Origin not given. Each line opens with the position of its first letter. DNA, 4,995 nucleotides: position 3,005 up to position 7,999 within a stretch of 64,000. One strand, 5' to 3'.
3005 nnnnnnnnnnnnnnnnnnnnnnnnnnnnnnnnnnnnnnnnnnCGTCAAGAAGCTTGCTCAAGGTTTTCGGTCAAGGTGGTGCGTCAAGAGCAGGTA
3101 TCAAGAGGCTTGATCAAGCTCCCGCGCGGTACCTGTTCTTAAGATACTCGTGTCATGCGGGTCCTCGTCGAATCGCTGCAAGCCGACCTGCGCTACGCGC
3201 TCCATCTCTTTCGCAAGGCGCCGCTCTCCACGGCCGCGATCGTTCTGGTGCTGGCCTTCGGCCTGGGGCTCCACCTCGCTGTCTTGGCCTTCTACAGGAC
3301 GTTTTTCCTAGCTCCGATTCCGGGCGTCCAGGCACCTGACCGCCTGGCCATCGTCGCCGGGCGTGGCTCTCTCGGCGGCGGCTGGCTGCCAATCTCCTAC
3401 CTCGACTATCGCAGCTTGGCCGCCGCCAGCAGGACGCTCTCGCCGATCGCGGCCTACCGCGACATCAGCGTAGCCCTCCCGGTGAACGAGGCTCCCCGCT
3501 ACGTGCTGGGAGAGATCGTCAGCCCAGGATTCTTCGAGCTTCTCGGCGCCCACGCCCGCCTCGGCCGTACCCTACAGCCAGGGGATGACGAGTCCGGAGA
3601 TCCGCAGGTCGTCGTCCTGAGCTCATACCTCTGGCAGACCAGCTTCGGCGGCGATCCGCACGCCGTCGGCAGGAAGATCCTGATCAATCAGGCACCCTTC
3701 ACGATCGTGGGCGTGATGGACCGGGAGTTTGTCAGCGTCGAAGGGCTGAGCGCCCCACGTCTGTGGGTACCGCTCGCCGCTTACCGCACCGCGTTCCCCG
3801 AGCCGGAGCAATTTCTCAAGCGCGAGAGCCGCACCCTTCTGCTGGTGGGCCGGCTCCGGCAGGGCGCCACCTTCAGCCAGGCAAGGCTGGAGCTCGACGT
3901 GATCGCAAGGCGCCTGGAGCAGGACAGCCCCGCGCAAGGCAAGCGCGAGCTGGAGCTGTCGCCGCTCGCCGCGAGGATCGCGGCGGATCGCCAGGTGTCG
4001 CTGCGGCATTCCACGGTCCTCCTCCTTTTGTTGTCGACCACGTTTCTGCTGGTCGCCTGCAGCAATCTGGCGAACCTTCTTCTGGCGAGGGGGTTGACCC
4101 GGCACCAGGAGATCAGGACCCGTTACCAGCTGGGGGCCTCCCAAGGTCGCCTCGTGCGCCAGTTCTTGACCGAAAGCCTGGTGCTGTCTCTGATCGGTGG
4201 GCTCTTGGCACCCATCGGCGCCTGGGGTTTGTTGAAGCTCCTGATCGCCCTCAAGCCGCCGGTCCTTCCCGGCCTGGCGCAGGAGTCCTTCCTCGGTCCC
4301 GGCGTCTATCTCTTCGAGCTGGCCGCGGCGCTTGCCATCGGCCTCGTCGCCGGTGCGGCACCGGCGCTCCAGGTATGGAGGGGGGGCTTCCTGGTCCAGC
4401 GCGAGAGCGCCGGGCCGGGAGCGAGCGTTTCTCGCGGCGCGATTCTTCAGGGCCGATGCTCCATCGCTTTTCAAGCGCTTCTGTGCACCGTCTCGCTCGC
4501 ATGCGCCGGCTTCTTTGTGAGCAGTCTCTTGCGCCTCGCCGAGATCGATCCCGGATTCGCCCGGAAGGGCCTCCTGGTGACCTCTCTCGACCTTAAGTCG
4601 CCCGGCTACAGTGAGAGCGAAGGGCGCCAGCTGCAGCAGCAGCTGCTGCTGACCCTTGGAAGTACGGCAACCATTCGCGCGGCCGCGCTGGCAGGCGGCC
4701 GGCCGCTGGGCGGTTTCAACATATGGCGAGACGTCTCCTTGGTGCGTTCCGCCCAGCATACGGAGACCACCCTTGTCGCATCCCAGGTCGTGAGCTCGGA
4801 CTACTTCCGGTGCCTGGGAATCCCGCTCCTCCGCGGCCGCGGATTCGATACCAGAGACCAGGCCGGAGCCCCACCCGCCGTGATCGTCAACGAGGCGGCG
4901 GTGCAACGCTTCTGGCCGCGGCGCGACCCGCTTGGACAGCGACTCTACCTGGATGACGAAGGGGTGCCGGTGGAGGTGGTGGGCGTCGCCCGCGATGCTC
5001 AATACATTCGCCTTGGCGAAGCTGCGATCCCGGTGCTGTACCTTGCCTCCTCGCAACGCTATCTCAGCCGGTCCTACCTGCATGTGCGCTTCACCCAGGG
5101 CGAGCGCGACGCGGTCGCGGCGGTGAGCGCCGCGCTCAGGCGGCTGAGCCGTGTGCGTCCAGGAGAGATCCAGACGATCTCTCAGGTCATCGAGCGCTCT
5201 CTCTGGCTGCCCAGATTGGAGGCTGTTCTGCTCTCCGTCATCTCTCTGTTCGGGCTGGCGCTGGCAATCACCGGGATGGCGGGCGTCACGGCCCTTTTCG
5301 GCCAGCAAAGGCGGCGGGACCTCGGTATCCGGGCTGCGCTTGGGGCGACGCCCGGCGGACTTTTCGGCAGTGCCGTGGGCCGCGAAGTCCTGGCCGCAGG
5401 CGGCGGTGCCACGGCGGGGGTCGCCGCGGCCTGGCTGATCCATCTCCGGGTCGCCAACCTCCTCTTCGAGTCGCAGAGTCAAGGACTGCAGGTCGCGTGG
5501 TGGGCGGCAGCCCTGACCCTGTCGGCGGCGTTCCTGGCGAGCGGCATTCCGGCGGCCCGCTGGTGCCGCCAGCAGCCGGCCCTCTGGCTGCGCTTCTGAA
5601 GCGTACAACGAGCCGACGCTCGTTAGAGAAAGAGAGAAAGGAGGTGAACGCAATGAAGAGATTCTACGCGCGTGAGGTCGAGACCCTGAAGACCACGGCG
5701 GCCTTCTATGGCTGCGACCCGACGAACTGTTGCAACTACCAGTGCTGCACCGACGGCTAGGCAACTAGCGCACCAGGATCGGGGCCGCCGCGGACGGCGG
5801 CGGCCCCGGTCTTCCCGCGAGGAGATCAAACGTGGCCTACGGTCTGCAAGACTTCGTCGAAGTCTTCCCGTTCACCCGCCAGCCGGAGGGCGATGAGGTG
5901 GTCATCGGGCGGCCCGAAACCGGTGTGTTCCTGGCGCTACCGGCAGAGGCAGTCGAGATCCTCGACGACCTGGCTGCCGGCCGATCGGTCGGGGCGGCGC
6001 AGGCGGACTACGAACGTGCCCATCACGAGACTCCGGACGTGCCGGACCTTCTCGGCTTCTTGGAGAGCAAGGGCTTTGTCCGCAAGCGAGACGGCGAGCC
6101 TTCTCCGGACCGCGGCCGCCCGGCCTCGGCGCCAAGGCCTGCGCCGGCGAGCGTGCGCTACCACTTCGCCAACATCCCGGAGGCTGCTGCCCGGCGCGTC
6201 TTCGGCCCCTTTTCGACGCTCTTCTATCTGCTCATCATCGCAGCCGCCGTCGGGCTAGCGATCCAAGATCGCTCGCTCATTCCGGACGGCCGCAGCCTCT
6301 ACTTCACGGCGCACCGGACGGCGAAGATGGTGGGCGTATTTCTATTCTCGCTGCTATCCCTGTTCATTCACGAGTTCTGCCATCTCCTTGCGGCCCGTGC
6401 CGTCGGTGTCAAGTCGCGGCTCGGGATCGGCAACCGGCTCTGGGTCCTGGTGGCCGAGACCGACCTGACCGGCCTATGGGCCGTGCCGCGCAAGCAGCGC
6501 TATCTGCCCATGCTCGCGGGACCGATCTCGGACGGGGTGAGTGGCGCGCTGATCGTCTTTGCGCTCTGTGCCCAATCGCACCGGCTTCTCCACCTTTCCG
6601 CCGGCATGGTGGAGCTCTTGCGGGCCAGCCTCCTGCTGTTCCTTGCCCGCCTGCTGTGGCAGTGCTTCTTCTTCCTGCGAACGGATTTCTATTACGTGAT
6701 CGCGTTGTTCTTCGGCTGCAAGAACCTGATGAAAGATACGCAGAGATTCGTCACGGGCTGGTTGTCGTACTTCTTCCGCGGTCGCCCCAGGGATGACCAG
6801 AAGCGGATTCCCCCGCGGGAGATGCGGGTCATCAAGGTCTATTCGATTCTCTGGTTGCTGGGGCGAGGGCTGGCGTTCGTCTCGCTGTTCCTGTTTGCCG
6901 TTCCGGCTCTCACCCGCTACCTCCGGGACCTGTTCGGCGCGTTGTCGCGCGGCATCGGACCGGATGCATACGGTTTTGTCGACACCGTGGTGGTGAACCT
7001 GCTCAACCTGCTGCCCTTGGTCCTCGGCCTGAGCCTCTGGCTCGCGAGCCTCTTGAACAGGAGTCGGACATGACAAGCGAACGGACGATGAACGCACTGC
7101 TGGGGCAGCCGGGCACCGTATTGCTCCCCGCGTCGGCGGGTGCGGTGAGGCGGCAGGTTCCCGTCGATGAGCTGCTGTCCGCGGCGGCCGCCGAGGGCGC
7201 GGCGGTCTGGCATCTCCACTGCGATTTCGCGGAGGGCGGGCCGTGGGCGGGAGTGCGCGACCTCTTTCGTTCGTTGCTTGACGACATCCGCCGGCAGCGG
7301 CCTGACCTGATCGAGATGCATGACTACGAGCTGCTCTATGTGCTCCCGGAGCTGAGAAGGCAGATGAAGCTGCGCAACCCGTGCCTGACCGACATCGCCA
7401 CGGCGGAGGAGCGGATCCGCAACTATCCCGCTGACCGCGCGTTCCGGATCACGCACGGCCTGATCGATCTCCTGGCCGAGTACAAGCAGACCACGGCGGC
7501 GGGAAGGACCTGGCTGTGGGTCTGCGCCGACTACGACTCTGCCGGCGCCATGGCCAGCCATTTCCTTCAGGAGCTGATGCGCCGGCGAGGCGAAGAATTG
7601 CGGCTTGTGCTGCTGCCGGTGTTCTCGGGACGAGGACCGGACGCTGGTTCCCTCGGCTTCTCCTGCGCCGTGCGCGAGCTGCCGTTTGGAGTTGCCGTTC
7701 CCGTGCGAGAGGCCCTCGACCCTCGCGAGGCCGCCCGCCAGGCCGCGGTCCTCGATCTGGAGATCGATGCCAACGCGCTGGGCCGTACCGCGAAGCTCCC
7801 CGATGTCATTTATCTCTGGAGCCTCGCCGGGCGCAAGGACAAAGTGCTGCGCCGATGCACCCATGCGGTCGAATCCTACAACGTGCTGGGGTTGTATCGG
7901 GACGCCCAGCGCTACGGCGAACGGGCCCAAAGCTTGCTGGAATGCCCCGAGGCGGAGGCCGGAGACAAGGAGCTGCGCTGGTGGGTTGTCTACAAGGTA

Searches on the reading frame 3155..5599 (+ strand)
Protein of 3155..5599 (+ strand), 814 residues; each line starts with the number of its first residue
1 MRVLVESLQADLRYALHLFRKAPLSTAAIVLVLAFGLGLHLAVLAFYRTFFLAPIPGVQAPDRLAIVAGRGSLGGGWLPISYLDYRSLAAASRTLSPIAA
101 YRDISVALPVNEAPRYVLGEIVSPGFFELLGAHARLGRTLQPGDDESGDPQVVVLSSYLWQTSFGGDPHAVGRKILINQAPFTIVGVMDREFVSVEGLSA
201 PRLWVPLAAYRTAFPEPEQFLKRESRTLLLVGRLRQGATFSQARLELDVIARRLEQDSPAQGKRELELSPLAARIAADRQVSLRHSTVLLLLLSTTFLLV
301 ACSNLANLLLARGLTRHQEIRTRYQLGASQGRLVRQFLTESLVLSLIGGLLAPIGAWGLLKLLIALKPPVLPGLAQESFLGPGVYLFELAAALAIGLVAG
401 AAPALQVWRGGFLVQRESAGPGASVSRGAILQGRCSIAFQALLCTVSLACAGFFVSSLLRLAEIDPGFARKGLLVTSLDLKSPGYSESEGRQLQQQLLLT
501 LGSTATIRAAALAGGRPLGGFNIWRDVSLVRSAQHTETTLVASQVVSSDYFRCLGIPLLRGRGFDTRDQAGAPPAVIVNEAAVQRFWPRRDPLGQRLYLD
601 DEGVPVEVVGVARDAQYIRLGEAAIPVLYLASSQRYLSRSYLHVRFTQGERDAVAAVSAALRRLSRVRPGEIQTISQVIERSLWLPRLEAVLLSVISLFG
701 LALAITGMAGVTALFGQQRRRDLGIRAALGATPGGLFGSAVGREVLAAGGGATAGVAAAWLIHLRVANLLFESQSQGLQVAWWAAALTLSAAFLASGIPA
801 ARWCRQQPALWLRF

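Call 5: search_protein_families(library=pfam, proteins=[window:3155-5599:+], max_evalue=0.01)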
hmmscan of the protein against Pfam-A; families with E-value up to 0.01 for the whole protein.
window:3155-5599:+ (814 aa): 2 families
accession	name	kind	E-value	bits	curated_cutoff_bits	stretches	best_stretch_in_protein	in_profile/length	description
PF12704.14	MacB_PCD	-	4.8e-34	118.9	27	2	26-245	1-202/207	MacB-like periplasmic core domain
PF02687.27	FtsX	-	1.1e-16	61.4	25.5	2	292-407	2-115/120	FtsX-like permease C-terminal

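Call 6: search_protein_families(library=ncbifam, proteins=[window:3155-5599:+], max_evalue=0.01)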
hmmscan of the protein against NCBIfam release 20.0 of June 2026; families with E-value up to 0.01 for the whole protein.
window:3155-5599:+ (814 aa): 2 families
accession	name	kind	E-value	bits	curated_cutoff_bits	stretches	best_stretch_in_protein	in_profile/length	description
TIGR03434.1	ADOP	subfamily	2.3e-185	618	622.3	1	9-813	2-801/803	ADOP family duplicated permease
NF007826.0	PRK10535.1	equivalog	1.7e-21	76.1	966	2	122-367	372-597/648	macrolide ABC transporter ATP-binding protein/permease MacB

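Call 60: search_protein_families(library=padloc, proteins=[window:3155-5596:+], max_evalue=0.01)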
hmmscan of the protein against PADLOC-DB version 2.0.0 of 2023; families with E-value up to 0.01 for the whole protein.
window:3155-5596:+ (814 aa): 1 family
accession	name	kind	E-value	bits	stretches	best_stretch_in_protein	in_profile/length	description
PDLC01990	CARF_m8--CARF_Beta-galactosidase_LolE_TM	-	5.1e-05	18.7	1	170-380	1296-1501/1791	-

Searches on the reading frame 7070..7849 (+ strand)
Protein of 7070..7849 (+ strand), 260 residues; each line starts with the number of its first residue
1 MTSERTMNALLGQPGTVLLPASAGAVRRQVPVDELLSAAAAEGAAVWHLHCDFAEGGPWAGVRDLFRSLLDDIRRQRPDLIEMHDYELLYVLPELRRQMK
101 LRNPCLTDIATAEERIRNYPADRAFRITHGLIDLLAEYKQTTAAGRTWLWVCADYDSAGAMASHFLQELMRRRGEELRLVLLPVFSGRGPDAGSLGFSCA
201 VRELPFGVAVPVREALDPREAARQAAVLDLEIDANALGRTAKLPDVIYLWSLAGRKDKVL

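Call 55: search_solved_structures(query=window:7070-7849:+, max_evalue=10)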
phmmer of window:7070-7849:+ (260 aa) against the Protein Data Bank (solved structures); distinct sequences matched with E-value up to 10: 0.
